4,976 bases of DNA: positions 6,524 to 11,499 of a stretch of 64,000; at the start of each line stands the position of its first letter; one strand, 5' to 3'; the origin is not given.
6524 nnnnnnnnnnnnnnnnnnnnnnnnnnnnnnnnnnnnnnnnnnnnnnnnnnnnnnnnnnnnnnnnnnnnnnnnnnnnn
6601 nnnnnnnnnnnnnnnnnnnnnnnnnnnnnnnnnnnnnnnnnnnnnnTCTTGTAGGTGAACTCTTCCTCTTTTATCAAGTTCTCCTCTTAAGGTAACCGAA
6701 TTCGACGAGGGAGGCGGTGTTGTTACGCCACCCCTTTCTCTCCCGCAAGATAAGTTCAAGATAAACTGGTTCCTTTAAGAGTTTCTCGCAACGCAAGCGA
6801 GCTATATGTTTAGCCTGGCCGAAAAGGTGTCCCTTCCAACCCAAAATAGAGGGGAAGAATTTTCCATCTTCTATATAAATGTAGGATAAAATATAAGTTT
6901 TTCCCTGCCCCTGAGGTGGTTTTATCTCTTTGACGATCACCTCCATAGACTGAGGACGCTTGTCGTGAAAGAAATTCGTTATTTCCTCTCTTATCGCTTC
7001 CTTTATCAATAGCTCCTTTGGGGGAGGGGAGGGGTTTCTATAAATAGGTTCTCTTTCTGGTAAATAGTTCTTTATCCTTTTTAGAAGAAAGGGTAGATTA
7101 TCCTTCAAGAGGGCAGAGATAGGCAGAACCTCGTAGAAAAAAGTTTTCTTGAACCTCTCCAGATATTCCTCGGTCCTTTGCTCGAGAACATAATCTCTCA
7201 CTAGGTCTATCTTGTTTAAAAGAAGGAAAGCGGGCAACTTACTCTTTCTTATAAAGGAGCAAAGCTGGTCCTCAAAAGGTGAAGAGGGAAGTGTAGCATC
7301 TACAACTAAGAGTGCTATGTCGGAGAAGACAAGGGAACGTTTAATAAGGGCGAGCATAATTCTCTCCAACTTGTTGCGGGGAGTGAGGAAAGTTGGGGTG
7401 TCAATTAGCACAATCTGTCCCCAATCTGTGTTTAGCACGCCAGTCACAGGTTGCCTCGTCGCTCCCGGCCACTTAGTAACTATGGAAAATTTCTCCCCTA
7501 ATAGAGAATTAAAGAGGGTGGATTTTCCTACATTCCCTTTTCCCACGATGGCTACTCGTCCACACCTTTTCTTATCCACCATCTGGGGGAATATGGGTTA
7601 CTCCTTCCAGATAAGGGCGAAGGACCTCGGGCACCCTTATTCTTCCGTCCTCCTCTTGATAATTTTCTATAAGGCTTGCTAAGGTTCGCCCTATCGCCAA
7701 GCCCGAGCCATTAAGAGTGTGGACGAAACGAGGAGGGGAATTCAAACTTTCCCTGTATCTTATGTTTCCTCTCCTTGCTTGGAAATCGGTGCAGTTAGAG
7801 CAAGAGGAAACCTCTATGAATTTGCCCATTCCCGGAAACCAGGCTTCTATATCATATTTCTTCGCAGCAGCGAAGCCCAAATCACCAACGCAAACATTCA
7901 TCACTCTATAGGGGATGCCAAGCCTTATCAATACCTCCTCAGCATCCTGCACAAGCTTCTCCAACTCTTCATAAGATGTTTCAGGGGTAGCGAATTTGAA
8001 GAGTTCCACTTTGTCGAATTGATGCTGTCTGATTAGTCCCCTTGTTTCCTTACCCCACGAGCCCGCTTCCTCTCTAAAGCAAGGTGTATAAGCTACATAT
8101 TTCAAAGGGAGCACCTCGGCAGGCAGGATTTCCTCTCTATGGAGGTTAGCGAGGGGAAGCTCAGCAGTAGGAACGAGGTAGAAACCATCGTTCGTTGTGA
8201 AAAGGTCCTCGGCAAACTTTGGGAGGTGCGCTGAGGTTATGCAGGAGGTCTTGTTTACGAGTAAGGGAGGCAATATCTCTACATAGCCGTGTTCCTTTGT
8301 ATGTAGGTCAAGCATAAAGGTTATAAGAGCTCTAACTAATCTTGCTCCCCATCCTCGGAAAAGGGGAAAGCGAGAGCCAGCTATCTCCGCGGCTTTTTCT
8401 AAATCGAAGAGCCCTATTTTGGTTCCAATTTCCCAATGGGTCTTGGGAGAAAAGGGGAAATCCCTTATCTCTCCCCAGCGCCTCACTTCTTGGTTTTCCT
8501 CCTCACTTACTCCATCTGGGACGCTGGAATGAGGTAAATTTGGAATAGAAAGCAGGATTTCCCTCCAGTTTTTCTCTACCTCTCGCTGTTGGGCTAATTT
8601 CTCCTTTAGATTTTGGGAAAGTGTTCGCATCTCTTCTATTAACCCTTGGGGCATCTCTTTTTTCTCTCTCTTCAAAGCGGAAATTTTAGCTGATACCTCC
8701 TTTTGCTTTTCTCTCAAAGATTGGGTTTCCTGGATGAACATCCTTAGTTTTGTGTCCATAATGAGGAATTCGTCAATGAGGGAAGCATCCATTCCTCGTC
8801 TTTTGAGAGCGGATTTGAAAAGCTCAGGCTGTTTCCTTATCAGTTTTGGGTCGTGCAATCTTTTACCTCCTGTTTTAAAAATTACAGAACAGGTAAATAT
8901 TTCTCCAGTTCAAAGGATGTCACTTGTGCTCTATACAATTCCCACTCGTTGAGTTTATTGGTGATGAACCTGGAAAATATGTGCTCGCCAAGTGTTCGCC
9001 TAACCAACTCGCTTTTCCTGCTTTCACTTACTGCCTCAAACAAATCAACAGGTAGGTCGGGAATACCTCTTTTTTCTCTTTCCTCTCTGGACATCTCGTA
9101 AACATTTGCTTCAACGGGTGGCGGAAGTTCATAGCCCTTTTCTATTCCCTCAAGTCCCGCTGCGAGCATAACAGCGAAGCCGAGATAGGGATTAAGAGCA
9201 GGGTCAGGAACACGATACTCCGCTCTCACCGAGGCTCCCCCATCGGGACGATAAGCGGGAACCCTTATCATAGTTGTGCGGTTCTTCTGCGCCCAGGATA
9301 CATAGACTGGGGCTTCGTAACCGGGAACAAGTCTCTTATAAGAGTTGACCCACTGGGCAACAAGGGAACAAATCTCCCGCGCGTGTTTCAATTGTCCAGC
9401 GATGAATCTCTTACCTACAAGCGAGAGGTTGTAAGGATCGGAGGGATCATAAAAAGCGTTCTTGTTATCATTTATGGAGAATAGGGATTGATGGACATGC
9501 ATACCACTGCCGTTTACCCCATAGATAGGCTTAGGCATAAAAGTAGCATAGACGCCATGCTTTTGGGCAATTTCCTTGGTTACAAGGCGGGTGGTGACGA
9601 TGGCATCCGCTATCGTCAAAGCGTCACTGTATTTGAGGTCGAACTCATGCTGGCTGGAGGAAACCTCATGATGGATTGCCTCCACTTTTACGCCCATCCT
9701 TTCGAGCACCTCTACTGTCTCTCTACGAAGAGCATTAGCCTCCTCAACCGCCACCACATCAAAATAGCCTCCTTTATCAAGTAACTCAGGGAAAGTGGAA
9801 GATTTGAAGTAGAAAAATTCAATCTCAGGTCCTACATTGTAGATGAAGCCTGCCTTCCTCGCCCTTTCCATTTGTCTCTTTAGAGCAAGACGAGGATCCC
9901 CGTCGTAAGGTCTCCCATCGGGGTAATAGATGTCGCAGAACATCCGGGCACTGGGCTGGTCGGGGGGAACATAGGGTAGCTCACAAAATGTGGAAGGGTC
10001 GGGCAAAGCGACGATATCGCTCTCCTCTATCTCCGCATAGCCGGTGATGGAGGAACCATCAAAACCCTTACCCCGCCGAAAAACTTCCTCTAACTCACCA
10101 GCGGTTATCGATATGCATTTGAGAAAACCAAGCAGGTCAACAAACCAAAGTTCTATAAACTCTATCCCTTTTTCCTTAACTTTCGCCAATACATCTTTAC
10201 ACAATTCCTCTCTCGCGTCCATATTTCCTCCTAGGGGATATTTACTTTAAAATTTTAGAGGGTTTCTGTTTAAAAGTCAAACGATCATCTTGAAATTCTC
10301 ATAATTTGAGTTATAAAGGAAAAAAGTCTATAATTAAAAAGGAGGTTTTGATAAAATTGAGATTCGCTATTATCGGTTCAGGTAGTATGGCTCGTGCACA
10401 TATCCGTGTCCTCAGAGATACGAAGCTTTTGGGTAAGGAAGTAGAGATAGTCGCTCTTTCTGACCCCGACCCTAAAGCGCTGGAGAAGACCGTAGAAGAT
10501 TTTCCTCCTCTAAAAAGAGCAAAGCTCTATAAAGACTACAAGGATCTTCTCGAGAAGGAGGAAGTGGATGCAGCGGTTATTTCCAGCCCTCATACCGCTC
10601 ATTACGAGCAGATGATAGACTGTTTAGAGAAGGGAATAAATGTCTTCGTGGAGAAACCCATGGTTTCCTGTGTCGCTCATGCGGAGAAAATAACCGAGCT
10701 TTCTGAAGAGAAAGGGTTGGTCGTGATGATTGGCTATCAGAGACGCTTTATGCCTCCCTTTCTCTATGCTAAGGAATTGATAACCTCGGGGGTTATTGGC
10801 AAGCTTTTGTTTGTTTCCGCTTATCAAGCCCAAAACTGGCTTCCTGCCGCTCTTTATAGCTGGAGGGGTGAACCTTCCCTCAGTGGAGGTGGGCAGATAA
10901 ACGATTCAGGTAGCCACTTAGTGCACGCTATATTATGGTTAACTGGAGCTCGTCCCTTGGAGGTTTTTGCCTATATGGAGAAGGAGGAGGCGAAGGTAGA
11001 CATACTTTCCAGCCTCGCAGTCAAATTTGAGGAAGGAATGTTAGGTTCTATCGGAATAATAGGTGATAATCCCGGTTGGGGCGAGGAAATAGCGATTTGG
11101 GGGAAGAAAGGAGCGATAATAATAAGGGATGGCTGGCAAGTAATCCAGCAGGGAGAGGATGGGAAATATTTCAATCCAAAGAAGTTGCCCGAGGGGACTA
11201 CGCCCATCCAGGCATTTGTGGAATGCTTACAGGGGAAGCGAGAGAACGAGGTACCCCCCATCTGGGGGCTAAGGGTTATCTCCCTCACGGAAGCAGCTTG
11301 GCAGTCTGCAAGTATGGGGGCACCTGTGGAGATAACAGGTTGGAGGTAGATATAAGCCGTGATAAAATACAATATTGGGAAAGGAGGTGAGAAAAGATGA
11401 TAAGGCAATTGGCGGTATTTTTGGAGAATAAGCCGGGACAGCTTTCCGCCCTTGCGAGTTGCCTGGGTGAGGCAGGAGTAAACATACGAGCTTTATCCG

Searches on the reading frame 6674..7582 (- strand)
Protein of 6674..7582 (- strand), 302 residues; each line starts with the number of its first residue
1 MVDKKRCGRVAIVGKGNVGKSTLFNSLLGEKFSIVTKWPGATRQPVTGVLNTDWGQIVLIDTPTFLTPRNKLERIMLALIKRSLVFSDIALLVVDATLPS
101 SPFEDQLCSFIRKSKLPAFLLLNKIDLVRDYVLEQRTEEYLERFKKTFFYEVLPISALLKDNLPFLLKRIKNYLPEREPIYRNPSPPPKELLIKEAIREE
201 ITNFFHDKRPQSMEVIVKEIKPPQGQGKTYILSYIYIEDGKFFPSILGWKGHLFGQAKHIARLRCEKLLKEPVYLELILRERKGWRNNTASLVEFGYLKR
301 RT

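Call 42: search_protein_families(library=pfam, proteins=[window:6674-7582:-], max_evalue=0.00001)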
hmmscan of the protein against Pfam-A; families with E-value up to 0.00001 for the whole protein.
window:6674-7582:- (302 aa): 4 families
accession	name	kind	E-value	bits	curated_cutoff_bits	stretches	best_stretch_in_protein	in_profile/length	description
PF01926.29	MMR_HSR1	-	9.3e-23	80.9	21.9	1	9-124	1-113/113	50S ribosome-binding GTPase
PF02421.24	FeoB_N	-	3.7e-12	46.5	27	1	9-168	2-154/156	Ferrous iron transport protein B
PF00009.33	GTP_EFTU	-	4.9e-11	43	26.5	1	81-175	87-187/188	Elongation factor Tu GTP binding domain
PF04548.22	AIG1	-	9.1e-07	28.8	27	1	9-96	2-93/212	AIG1 family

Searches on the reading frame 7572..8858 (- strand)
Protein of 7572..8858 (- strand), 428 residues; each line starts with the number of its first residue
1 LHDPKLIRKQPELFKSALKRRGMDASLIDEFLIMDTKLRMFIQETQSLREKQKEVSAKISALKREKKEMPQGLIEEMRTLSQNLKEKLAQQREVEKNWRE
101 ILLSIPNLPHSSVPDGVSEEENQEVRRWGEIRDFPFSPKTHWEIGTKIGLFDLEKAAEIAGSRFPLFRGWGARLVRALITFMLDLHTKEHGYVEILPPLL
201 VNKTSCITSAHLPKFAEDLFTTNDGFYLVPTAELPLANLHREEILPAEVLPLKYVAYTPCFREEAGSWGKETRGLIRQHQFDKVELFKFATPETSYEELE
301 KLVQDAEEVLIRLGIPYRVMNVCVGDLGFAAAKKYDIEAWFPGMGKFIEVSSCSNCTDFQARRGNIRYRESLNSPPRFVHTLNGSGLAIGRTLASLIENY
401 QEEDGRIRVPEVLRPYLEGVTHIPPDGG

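Call 42: search_protein_families(library=pfam, proteins=[window:7572-8858:-], max_evalue=0.00001)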
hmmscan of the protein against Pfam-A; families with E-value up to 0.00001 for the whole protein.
window:7572-8858:- (428 aa): 2 families
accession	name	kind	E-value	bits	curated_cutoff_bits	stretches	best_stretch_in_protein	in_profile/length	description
PF00587.30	tRNA-synt_2b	-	3.5e-44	151.4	29.3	1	224-400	9-179/179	tRNA synthetase class II core domain (G, H, P, S and T)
PF02403.27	Seryl_tRNA_N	-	3e-25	89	28.2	1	1-109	1-108/108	Seryl-tRNA synthetase N-terminal domain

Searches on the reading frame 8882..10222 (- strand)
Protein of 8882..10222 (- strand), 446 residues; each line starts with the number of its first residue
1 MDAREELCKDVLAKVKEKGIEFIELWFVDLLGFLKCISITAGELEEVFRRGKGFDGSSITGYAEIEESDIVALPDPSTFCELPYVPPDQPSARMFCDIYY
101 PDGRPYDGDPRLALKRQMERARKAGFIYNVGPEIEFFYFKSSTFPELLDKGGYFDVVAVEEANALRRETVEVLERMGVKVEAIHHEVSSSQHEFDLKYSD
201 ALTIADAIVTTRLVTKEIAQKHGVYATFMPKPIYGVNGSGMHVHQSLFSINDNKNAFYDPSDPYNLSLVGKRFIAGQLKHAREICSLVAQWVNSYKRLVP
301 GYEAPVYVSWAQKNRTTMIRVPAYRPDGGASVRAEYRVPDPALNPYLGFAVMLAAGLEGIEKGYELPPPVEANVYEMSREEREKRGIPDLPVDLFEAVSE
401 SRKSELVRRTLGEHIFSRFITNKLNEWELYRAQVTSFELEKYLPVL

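Call 42: search_protein_families(library=pfam, proteins=[window:8882-10222:-], max_evalue=0.00001)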
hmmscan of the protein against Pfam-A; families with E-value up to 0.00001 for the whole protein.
window:8882-10222:- (446 aa): 2 families
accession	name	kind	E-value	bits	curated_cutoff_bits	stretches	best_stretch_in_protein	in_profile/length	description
PF00120.29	Gln-synt_C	-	1.6e-121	406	24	1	108-442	2-344/344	Glutamine synthetase, catalytic domain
PF03951.24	Gln-synt_N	-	5.3e-25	87.3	33.4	1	20-101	2-82/82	Glutamine synthetase, beta-Grasp domain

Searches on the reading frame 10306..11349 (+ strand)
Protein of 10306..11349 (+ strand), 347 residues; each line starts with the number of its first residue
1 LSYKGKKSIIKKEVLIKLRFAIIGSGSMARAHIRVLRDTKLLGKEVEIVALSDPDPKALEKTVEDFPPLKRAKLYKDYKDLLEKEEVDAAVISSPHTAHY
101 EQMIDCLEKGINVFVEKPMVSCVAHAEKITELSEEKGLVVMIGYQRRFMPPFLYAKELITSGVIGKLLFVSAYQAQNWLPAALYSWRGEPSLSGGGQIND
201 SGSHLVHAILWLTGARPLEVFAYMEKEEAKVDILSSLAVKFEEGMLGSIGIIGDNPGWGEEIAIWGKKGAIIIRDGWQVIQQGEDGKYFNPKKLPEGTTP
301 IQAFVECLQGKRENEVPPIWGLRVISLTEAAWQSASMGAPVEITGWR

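Call 42: search_protein_families(library=pfam, proteins=[window:10306-11349:+], max_evalue=0.00001)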
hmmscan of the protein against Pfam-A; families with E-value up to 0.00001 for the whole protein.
window:10306-11349:+ (347 aa): 3 families
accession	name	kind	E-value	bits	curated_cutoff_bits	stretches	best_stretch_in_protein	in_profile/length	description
PF01408.29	GFO_IDH_MocA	-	5.3e-26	92.1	24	1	18-144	1-120/120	Oxidoreductase family, NAD-binding Rossmann fold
PF22725.1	GFO_IDH_MocA_C3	-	2.9e-21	76.2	27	1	152-271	1-123/124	GFO/IDH/MocA C-terminal domain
PF02894.22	GFO_IDH_MocA_C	-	6.6e-16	59.2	22.9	1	156-343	1-218/218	Oxidoreductase family, C-terminal alpha/beta domain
